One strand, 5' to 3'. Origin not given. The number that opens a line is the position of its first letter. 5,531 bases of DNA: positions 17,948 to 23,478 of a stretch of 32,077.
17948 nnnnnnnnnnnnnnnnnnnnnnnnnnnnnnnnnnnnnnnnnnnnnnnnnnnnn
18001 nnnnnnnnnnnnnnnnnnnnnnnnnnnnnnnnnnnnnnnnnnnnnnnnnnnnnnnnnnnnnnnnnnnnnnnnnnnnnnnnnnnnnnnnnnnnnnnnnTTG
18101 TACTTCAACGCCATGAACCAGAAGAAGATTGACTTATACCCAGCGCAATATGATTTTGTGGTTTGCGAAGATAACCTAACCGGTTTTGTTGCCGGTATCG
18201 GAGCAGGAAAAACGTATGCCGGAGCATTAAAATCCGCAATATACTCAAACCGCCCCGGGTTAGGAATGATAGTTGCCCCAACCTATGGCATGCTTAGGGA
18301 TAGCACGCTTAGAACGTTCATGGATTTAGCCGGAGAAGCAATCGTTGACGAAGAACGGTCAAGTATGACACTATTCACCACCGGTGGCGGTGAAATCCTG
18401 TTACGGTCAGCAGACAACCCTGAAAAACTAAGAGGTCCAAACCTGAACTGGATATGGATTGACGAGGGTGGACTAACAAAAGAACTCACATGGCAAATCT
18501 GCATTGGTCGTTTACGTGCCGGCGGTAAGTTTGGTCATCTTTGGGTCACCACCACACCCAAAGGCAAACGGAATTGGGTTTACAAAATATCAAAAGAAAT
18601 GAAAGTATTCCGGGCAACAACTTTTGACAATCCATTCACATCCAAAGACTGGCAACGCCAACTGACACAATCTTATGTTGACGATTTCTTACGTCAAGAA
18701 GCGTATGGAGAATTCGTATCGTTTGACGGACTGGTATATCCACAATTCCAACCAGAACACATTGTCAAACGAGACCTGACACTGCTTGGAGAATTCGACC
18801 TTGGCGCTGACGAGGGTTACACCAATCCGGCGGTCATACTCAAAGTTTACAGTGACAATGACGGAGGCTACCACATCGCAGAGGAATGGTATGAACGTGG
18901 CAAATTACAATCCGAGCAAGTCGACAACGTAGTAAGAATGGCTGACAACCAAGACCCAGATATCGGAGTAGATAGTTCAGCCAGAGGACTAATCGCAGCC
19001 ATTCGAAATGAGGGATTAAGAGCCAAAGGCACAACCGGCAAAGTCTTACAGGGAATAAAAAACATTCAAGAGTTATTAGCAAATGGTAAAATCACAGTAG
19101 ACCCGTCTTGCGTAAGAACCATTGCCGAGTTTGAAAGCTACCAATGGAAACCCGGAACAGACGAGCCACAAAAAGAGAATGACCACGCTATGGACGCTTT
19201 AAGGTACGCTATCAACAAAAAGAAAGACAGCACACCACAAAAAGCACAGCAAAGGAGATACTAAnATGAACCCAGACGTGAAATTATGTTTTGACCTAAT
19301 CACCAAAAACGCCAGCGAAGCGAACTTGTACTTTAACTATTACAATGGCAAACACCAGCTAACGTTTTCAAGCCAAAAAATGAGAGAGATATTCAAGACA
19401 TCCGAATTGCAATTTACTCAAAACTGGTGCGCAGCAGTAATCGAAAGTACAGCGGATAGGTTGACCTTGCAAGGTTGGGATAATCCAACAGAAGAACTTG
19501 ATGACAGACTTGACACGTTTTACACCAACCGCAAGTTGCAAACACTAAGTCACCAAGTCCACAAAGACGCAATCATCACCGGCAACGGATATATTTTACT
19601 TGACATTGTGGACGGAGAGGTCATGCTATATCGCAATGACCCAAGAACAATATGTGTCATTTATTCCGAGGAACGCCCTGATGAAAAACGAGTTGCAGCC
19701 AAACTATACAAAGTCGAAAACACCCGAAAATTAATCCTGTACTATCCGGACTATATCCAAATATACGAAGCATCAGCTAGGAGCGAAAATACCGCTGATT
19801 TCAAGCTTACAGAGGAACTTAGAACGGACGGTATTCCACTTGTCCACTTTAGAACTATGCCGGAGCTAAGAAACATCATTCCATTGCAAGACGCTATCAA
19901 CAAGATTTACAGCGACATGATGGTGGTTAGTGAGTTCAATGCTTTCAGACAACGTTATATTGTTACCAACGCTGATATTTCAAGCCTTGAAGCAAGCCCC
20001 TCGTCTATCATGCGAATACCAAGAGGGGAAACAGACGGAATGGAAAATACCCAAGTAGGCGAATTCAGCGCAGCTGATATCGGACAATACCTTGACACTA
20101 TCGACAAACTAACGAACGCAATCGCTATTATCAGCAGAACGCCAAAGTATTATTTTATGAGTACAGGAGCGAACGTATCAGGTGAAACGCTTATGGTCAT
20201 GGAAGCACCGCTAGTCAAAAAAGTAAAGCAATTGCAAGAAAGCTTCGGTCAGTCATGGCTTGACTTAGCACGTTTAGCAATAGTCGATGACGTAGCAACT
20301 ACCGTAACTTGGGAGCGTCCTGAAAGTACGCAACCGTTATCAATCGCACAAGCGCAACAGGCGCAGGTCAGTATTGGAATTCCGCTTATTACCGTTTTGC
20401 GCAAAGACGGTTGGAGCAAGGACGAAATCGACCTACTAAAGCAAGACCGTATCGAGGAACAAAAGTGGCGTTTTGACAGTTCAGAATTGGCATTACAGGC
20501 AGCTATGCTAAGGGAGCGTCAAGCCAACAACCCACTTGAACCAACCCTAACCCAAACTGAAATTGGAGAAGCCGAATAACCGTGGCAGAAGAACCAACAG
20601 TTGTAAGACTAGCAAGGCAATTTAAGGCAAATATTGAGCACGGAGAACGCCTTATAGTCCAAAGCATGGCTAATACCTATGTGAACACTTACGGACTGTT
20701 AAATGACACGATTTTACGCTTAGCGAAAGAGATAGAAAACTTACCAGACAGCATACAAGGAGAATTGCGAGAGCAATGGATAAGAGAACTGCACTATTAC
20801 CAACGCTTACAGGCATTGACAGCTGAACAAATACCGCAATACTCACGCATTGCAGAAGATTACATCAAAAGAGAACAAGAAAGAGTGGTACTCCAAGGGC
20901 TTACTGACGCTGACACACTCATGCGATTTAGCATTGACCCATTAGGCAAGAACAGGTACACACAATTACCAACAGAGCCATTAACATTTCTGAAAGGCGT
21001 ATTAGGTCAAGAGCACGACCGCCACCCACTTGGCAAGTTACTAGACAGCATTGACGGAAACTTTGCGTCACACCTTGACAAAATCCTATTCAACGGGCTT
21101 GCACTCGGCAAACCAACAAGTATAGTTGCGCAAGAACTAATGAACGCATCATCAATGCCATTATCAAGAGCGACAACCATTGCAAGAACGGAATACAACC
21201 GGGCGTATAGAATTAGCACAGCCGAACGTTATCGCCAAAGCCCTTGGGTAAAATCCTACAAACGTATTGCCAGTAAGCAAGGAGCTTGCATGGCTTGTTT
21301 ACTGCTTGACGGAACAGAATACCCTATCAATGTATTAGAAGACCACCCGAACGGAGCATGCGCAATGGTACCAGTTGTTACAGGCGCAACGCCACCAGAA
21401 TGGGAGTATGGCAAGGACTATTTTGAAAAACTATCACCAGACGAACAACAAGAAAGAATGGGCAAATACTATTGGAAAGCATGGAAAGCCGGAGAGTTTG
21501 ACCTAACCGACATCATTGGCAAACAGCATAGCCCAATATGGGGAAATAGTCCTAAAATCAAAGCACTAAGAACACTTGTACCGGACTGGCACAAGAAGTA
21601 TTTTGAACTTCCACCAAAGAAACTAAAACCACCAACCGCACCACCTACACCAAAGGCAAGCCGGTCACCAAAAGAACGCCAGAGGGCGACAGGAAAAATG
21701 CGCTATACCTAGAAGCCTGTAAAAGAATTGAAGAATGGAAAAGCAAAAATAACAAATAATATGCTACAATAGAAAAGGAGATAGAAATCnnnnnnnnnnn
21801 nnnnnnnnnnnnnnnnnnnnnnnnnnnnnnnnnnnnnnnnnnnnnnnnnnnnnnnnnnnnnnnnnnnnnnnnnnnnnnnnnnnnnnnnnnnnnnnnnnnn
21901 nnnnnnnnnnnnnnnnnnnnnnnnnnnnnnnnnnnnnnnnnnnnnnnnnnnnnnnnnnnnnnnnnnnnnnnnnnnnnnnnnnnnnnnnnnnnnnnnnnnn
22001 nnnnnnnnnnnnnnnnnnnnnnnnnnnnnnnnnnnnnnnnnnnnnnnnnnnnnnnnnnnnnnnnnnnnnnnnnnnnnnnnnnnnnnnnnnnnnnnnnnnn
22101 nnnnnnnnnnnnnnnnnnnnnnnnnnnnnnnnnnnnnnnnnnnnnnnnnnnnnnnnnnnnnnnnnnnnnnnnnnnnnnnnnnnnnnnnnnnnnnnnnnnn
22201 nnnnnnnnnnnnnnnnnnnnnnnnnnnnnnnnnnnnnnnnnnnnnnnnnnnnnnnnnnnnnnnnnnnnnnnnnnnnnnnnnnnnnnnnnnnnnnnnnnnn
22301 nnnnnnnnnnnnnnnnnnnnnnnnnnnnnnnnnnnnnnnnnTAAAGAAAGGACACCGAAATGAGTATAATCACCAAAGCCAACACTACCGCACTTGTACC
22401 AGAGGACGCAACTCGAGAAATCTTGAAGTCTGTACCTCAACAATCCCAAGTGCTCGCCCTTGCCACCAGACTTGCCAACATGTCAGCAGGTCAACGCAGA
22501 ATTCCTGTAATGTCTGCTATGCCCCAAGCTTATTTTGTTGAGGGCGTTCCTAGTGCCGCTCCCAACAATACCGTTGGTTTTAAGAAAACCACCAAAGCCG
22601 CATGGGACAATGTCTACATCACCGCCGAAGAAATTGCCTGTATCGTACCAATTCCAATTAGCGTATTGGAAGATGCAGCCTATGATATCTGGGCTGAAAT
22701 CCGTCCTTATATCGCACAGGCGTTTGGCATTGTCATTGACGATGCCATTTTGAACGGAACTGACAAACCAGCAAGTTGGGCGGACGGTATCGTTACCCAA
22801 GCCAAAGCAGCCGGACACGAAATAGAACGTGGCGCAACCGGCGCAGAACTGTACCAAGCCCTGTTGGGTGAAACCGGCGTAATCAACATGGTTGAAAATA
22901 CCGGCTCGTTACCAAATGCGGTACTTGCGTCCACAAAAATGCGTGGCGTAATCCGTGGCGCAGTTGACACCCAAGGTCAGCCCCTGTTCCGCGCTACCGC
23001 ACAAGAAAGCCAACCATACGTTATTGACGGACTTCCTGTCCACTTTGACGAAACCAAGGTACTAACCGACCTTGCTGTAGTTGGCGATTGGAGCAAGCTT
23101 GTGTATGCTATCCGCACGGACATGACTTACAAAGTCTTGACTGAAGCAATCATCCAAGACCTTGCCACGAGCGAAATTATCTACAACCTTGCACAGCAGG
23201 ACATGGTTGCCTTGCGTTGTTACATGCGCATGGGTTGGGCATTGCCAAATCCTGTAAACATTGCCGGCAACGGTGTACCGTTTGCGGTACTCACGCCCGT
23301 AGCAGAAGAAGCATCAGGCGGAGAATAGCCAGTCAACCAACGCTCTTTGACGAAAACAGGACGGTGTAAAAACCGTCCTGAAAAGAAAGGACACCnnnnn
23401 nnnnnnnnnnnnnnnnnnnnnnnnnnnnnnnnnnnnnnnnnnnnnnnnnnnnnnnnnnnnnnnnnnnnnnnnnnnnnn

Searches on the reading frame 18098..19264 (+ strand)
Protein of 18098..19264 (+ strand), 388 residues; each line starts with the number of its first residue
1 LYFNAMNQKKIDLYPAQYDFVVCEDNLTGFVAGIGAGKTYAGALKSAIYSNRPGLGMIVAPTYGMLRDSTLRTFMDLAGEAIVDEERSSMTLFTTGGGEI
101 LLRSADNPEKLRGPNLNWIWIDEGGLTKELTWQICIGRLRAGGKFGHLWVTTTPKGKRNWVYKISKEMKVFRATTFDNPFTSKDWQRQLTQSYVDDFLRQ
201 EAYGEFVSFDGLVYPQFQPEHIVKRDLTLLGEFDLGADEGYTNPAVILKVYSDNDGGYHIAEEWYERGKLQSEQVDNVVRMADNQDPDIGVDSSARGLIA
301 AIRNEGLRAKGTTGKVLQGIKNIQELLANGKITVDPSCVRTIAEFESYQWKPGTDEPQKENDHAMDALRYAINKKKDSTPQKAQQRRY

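Call 83: search_protein_families(library=phrogs, proteins=[window:18098-19264:+], max_evalue=0.00001)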
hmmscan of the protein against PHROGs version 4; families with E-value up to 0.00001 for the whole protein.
window:18098-19264:+ (388 aa): 7 families
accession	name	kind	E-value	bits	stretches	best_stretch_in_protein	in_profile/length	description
phrog_2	-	head and packaging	1.2e-47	164.2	1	10-377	263-596/807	terminase large subunit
phrog_5653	-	head and packaging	2.3e-28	100.3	1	205-376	2-181/199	terminase large subunit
phrog_6672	-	head and packaging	9.6e-24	84.6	1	255-382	4-136/145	terminase large subunit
phrog_10250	-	head and packaging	1.5e-18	68.3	1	191-377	3-217/228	terminase large subunit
phrog_3717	-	head and packaging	4.4e-09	37.2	1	88-226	94-244/277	terminase large subunit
phrog_38319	-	unknown function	6.5e-07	30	1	16-218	9-237/271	-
phrog_979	-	head and packaging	7.5e-07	29.2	1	11-156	152-306/642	terminase large subunit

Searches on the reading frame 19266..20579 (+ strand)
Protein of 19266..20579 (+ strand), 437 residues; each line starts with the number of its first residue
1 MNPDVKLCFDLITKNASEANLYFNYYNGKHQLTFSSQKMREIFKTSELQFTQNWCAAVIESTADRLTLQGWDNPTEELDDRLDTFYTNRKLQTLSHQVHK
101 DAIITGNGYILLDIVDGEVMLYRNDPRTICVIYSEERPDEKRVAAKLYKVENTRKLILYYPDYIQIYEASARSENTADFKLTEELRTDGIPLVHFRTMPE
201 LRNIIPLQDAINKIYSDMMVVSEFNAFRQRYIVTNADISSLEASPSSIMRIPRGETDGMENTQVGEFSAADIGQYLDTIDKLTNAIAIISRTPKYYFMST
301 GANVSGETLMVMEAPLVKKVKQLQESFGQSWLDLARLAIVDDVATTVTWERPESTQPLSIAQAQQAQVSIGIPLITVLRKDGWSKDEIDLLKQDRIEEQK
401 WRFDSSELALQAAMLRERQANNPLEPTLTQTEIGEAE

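Call 83: search_protein_families(library=phrogs, proteins=[window:19266-20579:+], max_evalue=0.00001)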
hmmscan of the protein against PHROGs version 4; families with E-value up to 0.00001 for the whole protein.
window:19266-20579:+ (437 aa): 2 families
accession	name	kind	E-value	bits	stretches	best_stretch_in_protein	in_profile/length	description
phrog_104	-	head and packaging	1.2e-61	210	1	24-400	63-470/550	portal protein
phrog_64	-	head and packaging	1.3e-21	77.7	1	41-338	115-424/547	portal protein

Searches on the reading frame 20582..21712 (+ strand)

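Call 83: search_protein_families(library=phrogs, proteins=[window:20582-21712:+], max_evalue=0.00001)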
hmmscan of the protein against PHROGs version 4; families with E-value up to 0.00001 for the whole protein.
window:20582-21712:+ (376 aa): 6 families
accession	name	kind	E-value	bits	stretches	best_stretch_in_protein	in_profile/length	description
phrog_115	-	head and packaging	1.1e-12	48.9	1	160-297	205-351/665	minor head protein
phrog_595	-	head and packaging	1.6e-10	41.9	1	53-277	118-309/513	head maturation protease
phrog_2468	-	head and packaging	3.9e-10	40.7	1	150-250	137-239/303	head morphogenesis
phrog_4728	-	head and packaging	2.7e-07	30.8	1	160-266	183-300/591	head morphogenesis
phrog_7625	-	head and packaging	3.1e-07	30.7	1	54-248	66-219/504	head morphogenesis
phrog_1657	-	head and packaging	7.4e-07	29.8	1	197-266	218-299/337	head morphogenesis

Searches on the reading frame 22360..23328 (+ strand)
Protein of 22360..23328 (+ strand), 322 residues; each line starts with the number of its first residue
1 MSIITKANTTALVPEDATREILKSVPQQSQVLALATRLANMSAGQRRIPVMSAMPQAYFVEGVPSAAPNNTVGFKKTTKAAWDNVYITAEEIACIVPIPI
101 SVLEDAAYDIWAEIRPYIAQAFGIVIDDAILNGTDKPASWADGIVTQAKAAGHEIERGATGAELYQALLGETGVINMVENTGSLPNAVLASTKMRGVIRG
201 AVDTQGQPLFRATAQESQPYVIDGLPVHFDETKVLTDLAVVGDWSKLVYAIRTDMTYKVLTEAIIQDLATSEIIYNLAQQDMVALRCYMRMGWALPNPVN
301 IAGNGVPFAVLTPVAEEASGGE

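Call 83: search_protein_families(library=phrogs, proteins=[window:22360-23328:+], max_evalue=0.00001)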
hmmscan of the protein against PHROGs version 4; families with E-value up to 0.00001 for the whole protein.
window:22360-23328:+ (322 aa): 2 families
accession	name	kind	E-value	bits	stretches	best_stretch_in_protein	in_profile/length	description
phrog_10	-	head and packaging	1.2e-52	180.9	1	3-319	359-641/752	major head protein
phrog_617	-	head and packaging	6.6e-07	29.6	1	12-268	350-592/626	major head protein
